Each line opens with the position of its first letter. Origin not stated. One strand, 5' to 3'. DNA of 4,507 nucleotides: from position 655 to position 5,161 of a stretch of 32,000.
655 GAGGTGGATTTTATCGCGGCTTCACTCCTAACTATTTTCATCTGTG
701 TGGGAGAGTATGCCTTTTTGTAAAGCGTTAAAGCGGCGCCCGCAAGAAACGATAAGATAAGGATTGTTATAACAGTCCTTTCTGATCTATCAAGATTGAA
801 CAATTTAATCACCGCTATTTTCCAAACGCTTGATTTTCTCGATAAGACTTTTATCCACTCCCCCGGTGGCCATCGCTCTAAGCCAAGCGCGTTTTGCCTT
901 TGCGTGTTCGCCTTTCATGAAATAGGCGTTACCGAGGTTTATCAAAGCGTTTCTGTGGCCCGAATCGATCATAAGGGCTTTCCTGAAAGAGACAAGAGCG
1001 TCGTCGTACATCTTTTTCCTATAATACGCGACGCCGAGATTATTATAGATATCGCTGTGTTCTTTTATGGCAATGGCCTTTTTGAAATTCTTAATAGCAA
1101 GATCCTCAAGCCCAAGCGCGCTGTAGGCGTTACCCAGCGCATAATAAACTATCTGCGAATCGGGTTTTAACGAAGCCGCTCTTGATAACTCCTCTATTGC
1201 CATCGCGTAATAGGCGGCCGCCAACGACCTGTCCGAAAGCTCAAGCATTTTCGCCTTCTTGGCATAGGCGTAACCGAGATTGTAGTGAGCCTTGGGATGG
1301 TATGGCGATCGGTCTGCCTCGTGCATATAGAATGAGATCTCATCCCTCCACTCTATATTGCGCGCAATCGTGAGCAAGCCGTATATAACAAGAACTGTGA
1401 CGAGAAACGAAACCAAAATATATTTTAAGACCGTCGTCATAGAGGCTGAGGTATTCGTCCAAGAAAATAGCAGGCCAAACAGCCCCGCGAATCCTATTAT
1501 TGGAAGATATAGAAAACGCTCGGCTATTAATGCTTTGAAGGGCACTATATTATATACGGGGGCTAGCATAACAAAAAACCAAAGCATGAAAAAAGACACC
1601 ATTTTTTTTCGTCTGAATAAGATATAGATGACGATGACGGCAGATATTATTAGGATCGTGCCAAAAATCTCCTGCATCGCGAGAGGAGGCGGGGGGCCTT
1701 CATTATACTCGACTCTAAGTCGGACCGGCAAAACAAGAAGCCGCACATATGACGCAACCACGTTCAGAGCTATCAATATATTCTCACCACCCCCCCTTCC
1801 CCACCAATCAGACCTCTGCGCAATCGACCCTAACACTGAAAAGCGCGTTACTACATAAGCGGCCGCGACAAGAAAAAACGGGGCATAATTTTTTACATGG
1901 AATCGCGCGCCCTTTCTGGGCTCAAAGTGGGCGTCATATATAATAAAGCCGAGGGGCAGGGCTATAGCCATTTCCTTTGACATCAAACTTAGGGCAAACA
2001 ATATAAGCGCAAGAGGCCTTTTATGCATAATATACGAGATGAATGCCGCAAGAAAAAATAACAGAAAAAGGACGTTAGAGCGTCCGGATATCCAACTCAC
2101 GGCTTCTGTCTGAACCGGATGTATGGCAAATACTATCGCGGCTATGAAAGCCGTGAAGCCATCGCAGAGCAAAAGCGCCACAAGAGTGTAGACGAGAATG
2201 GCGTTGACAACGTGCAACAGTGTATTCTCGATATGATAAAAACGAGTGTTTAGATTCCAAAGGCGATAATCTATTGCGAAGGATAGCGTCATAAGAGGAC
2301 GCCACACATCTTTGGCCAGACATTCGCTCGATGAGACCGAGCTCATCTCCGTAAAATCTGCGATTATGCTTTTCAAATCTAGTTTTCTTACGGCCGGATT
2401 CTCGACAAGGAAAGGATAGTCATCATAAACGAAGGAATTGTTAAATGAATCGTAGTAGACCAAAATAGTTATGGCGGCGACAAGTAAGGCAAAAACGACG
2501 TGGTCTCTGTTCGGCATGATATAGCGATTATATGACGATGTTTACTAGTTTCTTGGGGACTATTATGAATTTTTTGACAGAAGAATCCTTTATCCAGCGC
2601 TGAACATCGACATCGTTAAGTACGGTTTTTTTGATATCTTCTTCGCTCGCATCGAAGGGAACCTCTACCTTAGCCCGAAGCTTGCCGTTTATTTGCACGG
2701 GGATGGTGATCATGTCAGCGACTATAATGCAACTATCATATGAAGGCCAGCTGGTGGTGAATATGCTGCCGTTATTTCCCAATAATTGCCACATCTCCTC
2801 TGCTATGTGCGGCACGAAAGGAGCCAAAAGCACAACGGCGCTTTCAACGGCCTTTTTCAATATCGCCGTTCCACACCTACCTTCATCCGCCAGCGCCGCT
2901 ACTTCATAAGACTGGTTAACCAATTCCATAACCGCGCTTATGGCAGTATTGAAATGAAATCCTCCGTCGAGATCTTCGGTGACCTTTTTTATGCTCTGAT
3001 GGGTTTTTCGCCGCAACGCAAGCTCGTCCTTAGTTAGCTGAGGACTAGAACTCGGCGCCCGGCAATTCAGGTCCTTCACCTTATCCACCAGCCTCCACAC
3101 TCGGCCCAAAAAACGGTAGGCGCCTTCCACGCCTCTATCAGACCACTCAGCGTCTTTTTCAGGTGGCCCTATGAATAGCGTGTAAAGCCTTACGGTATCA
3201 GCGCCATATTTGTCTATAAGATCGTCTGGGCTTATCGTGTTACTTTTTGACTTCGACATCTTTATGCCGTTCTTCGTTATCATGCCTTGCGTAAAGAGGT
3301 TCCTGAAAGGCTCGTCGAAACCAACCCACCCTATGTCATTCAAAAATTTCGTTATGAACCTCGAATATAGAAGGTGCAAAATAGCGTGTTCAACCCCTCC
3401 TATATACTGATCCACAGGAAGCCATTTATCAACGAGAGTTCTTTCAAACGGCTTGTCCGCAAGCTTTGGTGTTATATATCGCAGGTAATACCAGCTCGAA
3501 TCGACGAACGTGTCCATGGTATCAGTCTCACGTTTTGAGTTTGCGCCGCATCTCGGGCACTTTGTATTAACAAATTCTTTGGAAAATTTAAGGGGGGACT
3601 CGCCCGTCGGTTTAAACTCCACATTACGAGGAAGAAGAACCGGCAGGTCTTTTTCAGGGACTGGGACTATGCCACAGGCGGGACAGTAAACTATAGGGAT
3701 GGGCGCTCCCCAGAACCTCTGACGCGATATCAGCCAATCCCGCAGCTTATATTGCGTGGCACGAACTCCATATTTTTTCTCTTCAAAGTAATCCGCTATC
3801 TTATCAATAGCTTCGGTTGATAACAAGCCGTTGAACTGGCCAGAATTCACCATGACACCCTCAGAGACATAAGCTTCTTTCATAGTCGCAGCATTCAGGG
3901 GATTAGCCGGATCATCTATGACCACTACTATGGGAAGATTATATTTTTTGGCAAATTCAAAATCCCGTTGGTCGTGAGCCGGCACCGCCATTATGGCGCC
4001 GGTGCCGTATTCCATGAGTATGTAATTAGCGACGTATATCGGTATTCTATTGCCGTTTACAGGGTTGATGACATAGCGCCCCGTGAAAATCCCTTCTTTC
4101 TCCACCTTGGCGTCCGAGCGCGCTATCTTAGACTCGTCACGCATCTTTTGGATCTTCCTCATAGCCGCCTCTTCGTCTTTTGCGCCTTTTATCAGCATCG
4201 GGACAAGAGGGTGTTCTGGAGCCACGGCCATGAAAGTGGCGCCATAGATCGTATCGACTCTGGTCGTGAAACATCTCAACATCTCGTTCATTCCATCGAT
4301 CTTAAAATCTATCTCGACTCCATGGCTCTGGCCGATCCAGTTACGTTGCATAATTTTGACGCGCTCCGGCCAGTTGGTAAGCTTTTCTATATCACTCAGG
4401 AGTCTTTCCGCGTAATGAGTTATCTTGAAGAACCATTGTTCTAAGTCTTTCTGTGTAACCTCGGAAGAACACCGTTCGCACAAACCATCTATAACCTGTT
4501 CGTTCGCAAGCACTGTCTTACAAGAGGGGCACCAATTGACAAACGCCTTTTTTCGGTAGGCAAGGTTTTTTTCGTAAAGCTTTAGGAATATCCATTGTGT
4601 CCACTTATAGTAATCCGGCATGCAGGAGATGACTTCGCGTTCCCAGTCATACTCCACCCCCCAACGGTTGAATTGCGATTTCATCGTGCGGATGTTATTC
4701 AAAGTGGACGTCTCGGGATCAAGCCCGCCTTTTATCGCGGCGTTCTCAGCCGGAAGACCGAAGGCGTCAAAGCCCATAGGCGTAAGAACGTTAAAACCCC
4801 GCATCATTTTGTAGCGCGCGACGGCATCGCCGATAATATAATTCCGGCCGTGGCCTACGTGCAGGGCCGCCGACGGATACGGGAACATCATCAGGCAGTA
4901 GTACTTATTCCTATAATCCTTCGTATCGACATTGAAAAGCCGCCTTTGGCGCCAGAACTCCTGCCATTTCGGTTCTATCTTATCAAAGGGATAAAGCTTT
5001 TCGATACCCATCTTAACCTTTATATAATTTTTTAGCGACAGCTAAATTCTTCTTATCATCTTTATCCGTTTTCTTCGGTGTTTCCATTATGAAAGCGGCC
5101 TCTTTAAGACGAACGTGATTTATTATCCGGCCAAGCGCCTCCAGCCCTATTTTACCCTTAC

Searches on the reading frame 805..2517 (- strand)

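Call 18: search_protein_families(library=pfam, proteins=[window:805-2517:-], max_evalue=0.1)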
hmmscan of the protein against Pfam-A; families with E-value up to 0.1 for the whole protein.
window:805-2517:- (570 aa): 14 families
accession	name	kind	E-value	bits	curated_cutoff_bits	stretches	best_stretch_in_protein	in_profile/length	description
PF00515.34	TPR_1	-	2.6e-19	68.6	27.8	3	489-519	2-32/34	Tetratricopeptide repeat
PF07719.23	TPR_2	-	3.9e-17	61.3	27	3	489-520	2-33/34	Tetratricopeptide repeat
PF13414.12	TPR_11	-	1.1e-16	60.7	26.8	3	438-469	11-42/42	TPR repeat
PF13181.12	TPR_8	-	3.9e-12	45.7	25.7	2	457-486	3-32/34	Tetratricopeptide repeat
PF13431.12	TPR_17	-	6.3e-10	39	24.4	0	487-508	12-33/34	Tetratricopeptide repeat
PF13424.12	TPR_12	-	1.6e-09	38.2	30.1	3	489-544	4-67/77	Tetratricopeptide repeat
PF14559.12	TPR_19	-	6.5e-09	36.4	25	1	502-543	5-46/68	Tetratricopeptide repeat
PF13374.12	TPR_10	-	1e-07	32.2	27.5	1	490-515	4-29/42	Tetratricopeptide repeat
PF13432.12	TPR_16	-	3.5e-06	27.8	32.7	2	459-515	1-58/65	Tetratricopeptide repeat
PF13428.12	TPR_14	-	0.00093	20.1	23.5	0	427-463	7-43/44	Tetratricopeptide repeat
PF06552.18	TOM20_plant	-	0.001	19.4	20.6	1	501-534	48-81/187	Plant specific mitochondrial import receptor subunit TOM20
PF24364.1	DUF7520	-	0.011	16.1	27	1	336-385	10-59/78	Family of unknown function (DUF7520)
PF13174.12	TPR_6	-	0.056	14.6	26.3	0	524-545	2-23/33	Tetratricopeptide repeat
PF23914.1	TPR_CcmH_CycH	-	0.057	13.7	42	0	458-545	53-144/158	Cytochrome c-type biogenesis protein H TPR domain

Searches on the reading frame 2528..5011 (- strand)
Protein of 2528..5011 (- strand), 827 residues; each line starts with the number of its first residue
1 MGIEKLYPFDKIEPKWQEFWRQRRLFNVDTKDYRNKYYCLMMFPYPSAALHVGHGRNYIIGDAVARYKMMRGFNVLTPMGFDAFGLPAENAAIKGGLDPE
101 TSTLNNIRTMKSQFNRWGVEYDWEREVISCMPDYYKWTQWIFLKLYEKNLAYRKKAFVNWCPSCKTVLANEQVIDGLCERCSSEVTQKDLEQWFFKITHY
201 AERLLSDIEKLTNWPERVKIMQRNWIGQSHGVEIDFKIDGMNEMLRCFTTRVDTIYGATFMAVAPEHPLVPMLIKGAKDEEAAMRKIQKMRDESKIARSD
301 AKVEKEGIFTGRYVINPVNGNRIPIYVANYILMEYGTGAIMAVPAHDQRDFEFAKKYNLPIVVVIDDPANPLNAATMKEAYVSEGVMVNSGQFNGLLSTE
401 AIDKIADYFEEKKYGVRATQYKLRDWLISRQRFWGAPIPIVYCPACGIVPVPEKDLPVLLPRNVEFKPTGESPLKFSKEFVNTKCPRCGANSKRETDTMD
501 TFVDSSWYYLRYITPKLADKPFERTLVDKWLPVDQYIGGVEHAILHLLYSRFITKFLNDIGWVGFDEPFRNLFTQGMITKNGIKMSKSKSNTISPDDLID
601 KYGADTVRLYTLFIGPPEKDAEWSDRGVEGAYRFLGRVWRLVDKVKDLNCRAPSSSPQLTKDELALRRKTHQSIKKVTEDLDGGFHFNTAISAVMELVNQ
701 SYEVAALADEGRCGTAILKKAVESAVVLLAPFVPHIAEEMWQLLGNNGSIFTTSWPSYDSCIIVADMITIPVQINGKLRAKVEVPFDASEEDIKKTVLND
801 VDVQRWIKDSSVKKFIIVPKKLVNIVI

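Call 18: search_protein_families(library=pfam, proteins=[window:2528-5011:-], max_evalue=0.1)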
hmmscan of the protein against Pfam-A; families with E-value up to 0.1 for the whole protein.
window:2528-5011:- (827 aa): 10 families
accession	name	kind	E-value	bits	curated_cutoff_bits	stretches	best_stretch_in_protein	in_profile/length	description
PF13603.12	tRNA-synt_1_2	-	6e-73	244.7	25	1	223-409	1-184/185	Leucyl-tRNA synthetase, editing domain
PF00133.28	tRNA-synt_1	-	5.2e-52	177.4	22.7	2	15-228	1-227/414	tRNA synthetases class I (I, L, M and V)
PF09334.17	tRNA-synt_1g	-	2.3e-34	119.2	20.1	2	43-187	7-148/391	tRNA synthetases class I (M)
PF08264.19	Anticodon_1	-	1.9e-23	83.4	25.1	1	666-790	4-144/148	Anticodon-binding domain of tRNA ligase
PF01406.26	tRNA-synt_1e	-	7.1e-06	26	27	1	570-611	239-280/301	tRNA synthetases class I (C) catalytic domain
PF17848.7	Zn_ribbon_ACC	-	0.0058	17.2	24.5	0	161-175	4-18/26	Acetyl-CoA carboxylase zinc finger domain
PF01155.25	HypA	-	0.017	15.6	28.9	0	148-186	60-97/112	Hydrogenase/urease nickel incorporation, metallochaperone, hypA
PF13248.11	Zn_ribbon_3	-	0.023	14.6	27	0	482-494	2-15/26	zinc-ribbon domain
PF00750.26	tRNA-synt_1d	-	0.023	14.1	23.3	1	49-76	34-61/349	tRNA synthetases class I (R), catalytic domain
PF01921.24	tRNA-synt_1f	-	0.024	14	27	0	579-619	277-316/360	tRNA synthetases class I (K)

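Call 46: find_related_loci(query=window:2528-5011:-, collection=genome_contigs, flank=2000)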
Query window:2528-5011:- (827 aa) in genome_contigs; peptide patterns used: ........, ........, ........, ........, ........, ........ (x = any residue, [..] = any of these).
599 stretches matched a pattern (row limit reached: there are more); 598 encode a relative of the query (tblastn E <= 1e-3); the best 80 are kept; 80 distinct loci.
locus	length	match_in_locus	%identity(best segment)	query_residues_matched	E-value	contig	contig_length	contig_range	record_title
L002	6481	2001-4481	73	1-827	0e+0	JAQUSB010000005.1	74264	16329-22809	MAG: Candidatus Omnitrophota bacterium isolate STD1_87 NODE_664_length_74264_cov_4.992635_Sandtown_D1, whole genome shot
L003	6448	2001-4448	64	3-827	0e+0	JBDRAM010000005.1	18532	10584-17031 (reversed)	MAG: Candidatus Omnitrophota bacterium isolate MEGAHIT-group-1.1003 k141_2678403, whole genome shotgun sequence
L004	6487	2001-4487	64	4-827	0e+0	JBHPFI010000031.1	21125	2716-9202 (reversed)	Candidatus Omnitrophota bacterium isolate SAG AM-311-J02 NODE_31_length_21125_cov_30.805648, whole genome shotgun sequen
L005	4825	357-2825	63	3-827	0e+0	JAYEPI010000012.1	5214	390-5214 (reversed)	MAG: Candidatus Omnitrophota bacterium isolate MAG005 MAG005_12, whole genome shotgun sequence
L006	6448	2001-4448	64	7-827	0e+0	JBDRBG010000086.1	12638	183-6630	MAG: Candidatus Omnitrophota bacterium isolate MEGAHIT-group-1.1043 k141_3042133, whole genome shotgun sequence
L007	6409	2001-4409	64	20-827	0e+0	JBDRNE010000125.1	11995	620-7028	MAG: Candidatus Omnitrophota bacterium isolate MEGAHIT-group-1.87 k141_3408894, whole genome shotgun sequence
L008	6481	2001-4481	62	1-827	0e+0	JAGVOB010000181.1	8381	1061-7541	MAG: Candidatus Omnitrophota bacterium isolate DeMMO3_15 c_000000091690, whole genome shotgun sequence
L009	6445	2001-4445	63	5-827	0e+0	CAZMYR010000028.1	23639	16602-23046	MAG TPA_asm: uncultured Planctomycetia bacterium isolate binchicken_co34_514 genome assembly, contig: NODE_3266_length_2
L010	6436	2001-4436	62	11-827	0e+0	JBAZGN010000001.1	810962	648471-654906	MAG: Candidatus Omnitrophota bacterium isolate SO_2017_LW3_46 NODE_6_length_810962_cov_4.668257_LW162_2017, whole genome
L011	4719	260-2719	60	7-827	0e+0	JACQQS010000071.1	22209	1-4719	MAG: Candidatus Omnitrophota bacterium isolate NC_groundwater_1339_Ag_S-0.2um_49_42 S_p2_S4_coassembly_k141_3362097, who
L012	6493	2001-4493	59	3-827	0e+0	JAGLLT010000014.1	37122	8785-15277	MAG: Candidatus Omnitrophota bacterium isolate RS_5_28 ROV157_5.bin.28.fa_14, whole genome shotgun sequence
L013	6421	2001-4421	64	4-827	0e+0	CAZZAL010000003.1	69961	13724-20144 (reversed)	MAG TPA_asm: uncultured Planctomycetia bacterium isolate SRP077602_co2_386 genome assembly, contig: NODE_558_length_6996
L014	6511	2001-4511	56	7-827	0e+0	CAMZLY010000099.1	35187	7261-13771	uncultured bacterium isolate RB_MAG_00009 genome assembly, contig: RB_MAG_00009_000000000032, whole genome shotgun seque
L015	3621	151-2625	57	5-827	0e+0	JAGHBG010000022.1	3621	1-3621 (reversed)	MAG: Thermotogaceae bacterium isolate AUK250 PB_MBMC_204_c_000000000168, whole genome shotgun sequence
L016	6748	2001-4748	54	4-827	0e+0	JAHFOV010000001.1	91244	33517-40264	MAG: Planctomycetota bacterium isolate nzgw511 NODE_134_length_91245_cov_4.185527, whole genome shotgun sequence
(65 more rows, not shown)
